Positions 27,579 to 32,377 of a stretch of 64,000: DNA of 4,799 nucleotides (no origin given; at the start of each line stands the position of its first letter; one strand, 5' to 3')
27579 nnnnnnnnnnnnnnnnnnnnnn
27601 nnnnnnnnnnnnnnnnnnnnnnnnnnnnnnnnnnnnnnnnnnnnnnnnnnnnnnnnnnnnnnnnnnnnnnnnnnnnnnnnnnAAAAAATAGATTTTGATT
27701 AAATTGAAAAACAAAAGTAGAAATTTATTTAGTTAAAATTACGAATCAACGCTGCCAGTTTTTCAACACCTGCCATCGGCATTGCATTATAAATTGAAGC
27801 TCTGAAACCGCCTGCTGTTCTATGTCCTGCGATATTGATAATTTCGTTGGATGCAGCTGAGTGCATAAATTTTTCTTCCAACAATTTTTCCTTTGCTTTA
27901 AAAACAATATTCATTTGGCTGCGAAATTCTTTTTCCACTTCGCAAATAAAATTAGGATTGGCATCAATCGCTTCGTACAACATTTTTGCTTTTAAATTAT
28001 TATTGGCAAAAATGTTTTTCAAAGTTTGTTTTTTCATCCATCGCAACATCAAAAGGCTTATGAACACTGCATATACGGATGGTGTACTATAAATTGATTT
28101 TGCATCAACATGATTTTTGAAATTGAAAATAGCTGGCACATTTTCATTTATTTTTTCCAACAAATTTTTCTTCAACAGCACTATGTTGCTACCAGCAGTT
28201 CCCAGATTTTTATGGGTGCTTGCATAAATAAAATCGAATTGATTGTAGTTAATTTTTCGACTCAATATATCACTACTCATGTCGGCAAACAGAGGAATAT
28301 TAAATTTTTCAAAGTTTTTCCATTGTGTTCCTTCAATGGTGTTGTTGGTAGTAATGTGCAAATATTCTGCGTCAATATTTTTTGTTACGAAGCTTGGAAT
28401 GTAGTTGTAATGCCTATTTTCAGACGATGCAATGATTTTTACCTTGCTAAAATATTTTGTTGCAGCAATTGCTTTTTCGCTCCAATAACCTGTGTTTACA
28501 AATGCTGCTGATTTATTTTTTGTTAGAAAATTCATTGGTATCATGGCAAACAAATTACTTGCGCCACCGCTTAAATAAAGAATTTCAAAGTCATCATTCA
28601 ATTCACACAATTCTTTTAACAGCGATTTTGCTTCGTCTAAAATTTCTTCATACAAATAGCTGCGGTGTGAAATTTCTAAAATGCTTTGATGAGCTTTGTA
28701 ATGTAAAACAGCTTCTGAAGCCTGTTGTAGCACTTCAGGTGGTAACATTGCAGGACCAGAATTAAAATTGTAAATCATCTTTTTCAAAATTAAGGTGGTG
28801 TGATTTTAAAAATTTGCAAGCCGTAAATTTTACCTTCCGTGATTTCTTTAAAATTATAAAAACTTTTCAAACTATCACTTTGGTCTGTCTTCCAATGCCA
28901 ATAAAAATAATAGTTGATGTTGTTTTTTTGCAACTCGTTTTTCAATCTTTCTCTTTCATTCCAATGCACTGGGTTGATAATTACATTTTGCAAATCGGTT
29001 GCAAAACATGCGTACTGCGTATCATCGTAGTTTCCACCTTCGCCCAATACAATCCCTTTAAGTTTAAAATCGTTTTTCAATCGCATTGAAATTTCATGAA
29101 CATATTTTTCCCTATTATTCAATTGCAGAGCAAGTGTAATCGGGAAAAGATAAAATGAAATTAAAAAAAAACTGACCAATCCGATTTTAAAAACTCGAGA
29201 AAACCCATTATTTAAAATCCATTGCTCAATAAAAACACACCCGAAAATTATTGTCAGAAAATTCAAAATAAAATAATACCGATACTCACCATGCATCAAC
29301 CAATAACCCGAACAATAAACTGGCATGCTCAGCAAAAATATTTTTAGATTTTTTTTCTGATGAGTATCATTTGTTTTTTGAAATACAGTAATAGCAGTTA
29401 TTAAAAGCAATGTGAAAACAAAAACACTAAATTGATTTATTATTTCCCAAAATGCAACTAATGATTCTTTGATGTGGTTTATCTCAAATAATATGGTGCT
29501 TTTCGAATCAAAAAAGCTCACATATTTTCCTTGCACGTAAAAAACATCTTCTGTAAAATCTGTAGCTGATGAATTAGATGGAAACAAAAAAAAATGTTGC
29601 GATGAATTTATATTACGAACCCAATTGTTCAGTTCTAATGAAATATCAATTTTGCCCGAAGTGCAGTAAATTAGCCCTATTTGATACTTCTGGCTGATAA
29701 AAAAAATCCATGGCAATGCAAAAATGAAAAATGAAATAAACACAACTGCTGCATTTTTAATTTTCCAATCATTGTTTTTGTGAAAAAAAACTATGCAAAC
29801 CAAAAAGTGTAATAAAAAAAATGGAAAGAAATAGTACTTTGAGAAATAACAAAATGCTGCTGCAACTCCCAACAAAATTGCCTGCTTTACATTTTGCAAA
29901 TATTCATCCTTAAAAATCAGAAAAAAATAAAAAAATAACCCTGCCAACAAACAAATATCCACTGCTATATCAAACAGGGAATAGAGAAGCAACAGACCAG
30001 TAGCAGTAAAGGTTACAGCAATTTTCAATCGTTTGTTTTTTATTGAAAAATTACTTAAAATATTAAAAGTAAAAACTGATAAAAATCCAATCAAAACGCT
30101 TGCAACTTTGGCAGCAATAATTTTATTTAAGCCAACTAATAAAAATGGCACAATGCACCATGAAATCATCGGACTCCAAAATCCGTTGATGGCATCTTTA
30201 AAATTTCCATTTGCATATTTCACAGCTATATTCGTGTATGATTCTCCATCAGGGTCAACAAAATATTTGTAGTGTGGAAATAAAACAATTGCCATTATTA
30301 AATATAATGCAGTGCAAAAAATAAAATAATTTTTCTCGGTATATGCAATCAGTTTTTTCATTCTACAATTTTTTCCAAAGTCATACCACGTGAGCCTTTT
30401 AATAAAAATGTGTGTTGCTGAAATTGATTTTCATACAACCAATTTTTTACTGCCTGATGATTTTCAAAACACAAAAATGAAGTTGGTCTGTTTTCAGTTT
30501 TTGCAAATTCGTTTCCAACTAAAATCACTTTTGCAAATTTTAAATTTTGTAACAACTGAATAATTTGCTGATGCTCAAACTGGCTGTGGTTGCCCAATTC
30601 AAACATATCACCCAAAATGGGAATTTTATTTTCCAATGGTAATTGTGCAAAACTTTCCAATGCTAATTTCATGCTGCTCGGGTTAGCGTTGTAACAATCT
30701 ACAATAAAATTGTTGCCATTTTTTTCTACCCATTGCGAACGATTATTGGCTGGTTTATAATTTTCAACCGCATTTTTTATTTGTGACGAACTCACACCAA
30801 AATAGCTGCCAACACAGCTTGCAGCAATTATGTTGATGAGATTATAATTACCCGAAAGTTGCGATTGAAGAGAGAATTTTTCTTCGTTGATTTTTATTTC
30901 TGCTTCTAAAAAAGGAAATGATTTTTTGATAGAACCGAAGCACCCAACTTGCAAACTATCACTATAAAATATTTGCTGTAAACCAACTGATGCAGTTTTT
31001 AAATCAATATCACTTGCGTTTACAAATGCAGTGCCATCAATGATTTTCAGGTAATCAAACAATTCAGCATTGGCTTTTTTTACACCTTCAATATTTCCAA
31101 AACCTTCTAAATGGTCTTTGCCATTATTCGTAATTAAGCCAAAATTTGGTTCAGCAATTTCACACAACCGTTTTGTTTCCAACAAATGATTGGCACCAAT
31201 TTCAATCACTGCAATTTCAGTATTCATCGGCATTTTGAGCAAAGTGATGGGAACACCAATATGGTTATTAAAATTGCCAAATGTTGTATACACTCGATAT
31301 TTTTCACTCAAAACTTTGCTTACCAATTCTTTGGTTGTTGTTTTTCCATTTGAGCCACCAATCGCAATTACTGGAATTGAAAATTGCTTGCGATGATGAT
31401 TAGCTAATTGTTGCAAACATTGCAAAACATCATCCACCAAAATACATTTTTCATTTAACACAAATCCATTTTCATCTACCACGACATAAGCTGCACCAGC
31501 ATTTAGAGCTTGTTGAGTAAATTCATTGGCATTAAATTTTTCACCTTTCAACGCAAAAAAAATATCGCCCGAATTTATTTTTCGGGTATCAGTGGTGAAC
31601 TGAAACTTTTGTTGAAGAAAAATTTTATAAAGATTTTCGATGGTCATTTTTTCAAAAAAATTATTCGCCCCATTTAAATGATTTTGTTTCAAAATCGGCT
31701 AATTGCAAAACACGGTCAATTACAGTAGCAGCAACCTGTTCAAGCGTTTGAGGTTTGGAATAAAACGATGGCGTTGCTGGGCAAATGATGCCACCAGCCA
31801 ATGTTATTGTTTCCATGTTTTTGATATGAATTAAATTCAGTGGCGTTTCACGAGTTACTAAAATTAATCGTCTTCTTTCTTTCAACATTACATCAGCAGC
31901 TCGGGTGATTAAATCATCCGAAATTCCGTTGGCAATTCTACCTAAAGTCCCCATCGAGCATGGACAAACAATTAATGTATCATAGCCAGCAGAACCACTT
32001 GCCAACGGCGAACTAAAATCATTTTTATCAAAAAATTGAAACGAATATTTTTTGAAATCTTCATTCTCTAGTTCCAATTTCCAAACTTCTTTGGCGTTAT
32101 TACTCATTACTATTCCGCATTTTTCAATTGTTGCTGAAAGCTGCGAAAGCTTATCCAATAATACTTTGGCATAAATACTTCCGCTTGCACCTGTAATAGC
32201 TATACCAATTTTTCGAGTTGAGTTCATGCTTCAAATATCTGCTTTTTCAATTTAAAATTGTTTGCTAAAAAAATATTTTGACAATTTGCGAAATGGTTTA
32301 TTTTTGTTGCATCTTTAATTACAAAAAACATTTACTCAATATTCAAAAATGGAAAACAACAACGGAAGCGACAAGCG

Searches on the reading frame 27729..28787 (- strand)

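Call 63: search_protein_families(library=pfam, max_evalue=0.001, proteins=[window:27729-28787:-])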
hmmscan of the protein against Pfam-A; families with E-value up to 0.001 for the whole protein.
window:27729-28787:- (352 aa): 1 family
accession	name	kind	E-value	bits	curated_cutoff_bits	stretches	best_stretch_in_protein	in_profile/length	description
PF00266.25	Aminotran_5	-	1.8e-35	123.1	21.5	1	5-344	1-371/371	Aminotransferase class-V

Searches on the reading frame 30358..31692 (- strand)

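Call 63: search_protein_families(library=pfam, max_evalue=0.001, proteins=[window:30358-31692:-])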
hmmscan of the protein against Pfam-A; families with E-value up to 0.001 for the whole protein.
window:30358-31692:- (444 aa): 3 families
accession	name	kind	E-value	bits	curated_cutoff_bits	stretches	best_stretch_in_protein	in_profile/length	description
PF08245.18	Mur_ligase_M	-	1.1e-36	127.1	24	1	111-294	1-199/200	Mur ligase middle domain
PF02875.26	Mur_ligase_C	-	1.3e-12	49.1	28.4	1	318-397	2-79/127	Mur ligase, glutamate ligase domain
PF01225.30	Mur_ligase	-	0.00015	22.5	21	1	33-100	6-94/95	Mur ligase family, catalytic domain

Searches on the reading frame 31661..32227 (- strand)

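Call 63: search_protein_families(library=pfam, max_evalue=0.001, proteins=[window:31661-32227:-])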
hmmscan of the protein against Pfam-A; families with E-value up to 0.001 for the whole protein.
window:31661-32227:- (188 aa): 1 family
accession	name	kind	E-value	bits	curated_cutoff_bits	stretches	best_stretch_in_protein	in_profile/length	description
PF02441.25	Flavoprotein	-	6.6e-43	146.6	22.7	1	6-175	2-160/162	Flavoprotein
